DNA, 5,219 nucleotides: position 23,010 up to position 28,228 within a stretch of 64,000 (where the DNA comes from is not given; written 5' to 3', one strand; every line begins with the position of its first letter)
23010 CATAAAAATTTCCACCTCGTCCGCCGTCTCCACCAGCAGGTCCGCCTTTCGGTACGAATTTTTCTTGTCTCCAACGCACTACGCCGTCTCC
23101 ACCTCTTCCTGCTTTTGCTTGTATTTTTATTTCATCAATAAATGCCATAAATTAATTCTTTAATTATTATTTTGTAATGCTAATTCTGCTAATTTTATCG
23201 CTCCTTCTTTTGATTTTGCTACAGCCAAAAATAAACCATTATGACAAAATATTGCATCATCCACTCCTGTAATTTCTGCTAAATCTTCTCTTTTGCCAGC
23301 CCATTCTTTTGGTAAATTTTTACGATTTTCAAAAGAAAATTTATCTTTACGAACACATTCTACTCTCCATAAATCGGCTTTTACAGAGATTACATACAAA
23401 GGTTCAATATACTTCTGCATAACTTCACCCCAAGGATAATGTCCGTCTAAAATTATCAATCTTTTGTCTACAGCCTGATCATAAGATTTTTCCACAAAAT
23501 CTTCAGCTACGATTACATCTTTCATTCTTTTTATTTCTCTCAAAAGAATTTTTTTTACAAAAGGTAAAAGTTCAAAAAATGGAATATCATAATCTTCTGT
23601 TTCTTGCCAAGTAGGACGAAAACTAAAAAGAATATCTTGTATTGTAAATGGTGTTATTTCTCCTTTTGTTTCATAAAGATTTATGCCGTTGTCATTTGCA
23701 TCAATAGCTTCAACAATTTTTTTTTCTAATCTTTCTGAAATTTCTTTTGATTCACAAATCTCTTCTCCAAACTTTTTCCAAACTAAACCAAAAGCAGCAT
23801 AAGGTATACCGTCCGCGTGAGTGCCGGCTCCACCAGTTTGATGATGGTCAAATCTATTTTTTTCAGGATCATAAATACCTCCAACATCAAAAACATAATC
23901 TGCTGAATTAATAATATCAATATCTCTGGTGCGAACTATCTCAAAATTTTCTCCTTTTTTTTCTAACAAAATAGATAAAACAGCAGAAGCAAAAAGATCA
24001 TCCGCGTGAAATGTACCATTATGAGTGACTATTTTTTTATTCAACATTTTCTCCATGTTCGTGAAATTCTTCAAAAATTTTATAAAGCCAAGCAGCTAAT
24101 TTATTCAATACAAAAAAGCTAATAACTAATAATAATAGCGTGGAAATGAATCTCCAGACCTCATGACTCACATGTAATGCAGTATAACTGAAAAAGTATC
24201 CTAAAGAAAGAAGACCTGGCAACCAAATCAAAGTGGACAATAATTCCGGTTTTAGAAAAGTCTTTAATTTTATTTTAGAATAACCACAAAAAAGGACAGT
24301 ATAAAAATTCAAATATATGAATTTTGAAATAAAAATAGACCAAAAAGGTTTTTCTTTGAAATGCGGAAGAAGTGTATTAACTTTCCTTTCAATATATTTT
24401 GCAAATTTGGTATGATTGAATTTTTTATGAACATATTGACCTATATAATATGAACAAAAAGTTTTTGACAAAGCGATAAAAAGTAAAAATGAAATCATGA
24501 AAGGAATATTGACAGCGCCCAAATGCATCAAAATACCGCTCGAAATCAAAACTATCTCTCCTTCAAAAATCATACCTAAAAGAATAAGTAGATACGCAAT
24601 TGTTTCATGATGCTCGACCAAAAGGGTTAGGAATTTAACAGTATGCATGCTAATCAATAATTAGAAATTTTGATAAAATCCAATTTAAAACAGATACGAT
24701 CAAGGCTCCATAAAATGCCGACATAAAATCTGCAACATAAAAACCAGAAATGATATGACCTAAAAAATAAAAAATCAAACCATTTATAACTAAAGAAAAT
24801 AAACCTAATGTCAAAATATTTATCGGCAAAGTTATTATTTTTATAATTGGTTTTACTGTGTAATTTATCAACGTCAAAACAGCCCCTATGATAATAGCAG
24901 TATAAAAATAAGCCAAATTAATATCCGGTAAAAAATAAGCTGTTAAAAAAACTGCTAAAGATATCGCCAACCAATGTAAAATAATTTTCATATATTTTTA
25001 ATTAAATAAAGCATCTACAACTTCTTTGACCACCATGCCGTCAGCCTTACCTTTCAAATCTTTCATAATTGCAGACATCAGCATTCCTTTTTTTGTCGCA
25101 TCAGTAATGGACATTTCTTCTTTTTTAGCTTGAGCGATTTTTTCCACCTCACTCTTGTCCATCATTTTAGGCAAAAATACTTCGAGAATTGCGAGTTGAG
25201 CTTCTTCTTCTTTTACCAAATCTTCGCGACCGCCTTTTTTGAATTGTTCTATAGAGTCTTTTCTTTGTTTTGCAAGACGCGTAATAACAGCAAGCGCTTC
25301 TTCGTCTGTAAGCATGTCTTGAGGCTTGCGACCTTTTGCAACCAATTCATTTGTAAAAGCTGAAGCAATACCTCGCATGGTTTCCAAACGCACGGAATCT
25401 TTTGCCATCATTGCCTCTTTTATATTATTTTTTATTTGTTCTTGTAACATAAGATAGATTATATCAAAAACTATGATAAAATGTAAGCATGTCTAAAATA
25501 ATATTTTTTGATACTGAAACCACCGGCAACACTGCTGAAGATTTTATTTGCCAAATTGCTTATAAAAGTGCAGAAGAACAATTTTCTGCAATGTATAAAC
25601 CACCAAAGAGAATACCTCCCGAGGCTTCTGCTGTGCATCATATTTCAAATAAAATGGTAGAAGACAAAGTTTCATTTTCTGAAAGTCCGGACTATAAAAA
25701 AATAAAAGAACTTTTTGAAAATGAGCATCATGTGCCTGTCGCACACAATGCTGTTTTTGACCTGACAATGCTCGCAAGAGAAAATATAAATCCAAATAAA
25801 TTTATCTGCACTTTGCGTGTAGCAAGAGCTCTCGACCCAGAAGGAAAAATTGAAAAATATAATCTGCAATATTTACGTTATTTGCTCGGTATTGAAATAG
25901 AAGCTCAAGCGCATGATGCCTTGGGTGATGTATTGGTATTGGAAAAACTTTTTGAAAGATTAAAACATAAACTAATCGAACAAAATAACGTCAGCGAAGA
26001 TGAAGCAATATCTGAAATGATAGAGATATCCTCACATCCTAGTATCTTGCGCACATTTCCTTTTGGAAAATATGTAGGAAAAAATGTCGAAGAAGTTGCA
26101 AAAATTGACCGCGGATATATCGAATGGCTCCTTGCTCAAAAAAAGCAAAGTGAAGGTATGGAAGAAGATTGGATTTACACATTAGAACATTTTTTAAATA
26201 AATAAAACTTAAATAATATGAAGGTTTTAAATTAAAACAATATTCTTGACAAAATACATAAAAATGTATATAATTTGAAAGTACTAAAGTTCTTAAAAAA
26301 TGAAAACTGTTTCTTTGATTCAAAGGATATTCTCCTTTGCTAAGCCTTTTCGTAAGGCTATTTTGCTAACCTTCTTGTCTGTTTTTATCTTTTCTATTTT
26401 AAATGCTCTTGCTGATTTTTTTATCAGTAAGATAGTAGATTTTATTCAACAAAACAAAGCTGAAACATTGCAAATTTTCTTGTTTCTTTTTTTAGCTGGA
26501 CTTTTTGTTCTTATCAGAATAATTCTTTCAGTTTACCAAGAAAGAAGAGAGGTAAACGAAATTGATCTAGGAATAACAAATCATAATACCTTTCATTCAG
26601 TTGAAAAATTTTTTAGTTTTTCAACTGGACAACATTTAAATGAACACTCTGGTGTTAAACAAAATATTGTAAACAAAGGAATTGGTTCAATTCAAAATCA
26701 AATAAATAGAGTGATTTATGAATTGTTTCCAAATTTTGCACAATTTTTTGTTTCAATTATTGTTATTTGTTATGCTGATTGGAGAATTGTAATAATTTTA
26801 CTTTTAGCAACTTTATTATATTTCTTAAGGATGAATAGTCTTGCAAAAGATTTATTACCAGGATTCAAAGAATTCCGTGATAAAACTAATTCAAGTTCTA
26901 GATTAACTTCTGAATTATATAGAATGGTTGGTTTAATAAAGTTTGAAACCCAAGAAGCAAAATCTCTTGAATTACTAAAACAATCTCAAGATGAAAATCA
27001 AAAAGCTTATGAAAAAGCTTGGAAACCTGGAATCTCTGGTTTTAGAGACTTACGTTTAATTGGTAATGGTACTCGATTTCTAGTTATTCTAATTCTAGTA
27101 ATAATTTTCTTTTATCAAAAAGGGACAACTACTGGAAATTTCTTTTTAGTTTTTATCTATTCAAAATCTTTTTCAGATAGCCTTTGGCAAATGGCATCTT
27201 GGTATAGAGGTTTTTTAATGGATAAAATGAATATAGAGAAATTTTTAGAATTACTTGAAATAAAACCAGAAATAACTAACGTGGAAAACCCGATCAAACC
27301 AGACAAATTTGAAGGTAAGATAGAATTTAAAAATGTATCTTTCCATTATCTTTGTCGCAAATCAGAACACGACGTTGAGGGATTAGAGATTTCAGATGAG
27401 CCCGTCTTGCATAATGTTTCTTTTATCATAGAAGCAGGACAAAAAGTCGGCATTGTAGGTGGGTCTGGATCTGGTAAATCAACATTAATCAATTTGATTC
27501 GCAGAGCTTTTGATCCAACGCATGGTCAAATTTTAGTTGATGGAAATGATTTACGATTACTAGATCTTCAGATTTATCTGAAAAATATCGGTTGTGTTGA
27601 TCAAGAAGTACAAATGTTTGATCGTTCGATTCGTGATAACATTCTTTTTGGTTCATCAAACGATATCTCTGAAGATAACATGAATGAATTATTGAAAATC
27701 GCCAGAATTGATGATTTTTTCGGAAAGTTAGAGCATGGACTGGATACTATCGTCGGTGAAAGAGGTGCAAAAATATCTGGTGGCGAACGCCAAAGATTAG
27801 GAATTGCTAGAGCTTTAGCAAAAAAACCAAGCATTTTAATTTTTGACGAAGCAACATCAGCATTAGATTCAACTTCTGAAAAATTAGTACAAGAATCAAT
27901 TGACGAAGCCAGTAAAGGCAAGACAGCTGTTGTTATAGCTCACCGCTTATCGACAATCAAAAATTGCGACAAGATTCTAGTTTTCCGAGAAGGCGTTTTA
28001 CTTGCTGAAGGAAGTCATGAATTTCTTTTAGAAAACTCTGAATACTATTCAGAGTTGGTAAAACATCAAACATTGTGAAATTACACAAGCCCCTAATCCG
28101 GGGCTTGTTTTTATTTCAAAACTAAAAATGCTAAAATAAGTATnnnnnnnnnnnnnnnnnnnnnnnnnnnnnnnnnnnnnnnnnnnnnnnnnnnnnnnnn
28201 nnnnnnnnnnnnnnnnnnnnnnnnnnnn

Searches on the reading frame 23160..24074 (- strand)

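Call 23: search_protein_families(library=pfam, proteins=[window:23160-24074:-], max_evalue=0.00001)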
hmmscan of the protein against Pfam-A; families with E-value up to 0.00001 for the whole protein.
window:23160-24074:- (304 aa): 1 family
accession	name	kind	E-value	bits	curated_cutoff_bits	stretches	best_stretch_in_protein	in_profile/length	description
PF03690.18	MYG1_exonuc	-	5e-71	240.3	22.1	1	14-300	1-318/318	Uncharacterised protein family (UPF0160)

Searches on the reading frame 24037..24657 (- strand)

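Call 23: search_protein_families(library=pfam, proteins=[window:24037-24657:-], max_evalue=0.00001)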
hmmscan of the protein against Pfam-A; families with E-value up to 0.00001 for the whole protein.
window:24037-24657:- (206 aa): 1 family
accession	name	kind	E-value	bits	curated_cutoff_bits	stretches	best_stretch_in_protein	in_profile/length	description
PF09335.16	VTT_dom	-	3e-09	37.9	33.9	1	33-154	3-122/123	VTT domain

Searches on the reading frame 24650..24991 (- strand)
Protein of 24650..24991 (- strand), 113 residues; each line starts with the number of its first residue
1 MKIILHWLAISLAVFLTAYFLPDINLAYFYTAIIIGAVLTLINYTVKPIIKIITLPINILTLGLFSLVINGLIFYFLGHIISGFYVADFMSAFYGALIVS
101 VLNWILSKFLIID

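Call 23: search_protein_families(library=pfam, proteins=[window:24650-24991:-], max_evalue=0.00001)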
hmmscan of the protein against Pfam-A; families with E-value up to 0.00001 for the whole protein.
window:24650-24991:- (113 aa): 1 family
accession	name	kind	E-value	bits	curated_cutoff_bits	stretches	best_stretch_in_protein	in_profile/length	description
PF04020.18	Phage_holin_4_2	-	6.1e-29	101.1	28.8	1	1-105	1-105/105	Mycobacterial 4 TMS phage holin, superfamily IV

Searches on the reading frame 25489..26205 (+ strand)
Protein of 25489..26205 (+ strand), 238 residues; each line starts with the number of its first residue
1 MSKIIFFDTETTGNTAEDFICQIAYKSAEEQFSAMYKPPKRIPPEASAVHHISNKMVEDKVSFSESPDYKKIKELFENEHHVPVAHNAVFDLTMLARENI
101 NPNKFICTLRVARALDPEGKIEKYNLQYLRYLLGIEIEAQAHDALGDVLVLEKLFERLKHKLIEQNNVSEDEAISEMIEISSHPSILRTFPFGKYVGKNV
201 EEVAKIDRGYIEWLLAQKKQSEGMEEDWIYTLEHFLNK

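Call 23: search_protein_families(library=pfam, proteins=[window:25489-26205:+], max_evalue=0.00001)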
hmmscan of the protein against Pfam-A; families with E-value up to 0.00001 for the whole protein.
window:25489-26205:+ (238 aa): 3 families
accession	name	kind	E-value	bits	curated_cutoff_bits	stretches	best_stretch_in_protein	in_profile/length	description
PF00929.31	RNase_T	-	8.8e-18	65.8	24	1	5-155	1-164/164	Exonuclease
PF20600.3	ExoX-like_C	-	1.7e-10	40.6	26.5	1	190-217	1-28/30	Exodeoxyribonuclease X-like C-terminal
PF01612.26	DNA_pol_A_exo1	-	2.7e-07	31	23.6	1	66-138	63-133/173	3'-5' exonuclease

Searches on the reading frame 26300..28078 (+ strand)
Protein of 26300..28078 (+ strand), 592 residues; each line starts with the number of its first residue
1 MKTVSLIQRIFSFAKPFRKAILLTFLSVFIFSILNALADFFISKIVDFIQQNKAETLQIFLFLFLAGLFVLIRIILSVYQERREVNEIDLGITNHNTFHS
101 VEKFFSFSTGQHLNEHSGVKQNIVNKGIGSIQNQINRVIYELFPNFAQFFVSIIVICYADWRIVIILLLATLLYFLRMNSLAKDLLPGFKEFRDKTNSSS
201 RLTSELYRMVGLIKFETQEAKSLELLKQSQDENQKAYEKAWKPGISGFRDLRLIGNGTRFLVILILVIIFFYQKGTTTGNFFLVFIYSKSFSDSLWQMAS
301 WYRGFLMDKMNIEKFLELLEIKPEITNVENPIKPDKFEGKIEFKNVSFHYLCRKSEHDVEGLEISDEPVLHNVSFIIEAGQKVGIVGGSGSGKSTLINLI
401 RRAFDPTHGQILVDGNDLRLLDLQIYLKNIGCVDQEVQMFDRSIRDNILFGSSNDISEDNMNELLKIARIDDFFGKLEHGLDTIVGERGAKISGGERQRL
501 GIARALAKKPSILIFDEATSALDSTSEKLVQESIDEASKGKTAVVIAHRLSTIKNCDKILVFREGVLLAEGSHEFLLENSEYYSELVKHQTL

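Call 9: search_protein_families(library=pfam, proteins=[window:26300-28078:+], max_evalue=0.001)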
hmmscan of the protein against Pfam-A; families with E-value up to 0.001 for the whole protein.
window:26300-28078:+ (592 aa): 4 families
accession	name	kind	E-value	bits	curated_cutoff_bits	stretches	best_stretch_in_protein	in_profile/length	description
PF00005.33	ABC_tran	-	8.5e-34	117.5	25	1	370-520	1-137/137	ABC transporter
PF02463.25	SMC_N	-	5.7e-07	29.6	40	1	397-560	97-209/220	RecF/RecN/SMC N terminal domain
PF00664.28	ABC_membrane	-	7.8e-06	26.2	28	1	22-240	2-221/274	ABC transporter transmembrane region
PF13191.12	AAA_16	-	0.00069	20.6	32.6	0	383-538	27-160/167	AAA ATPase domain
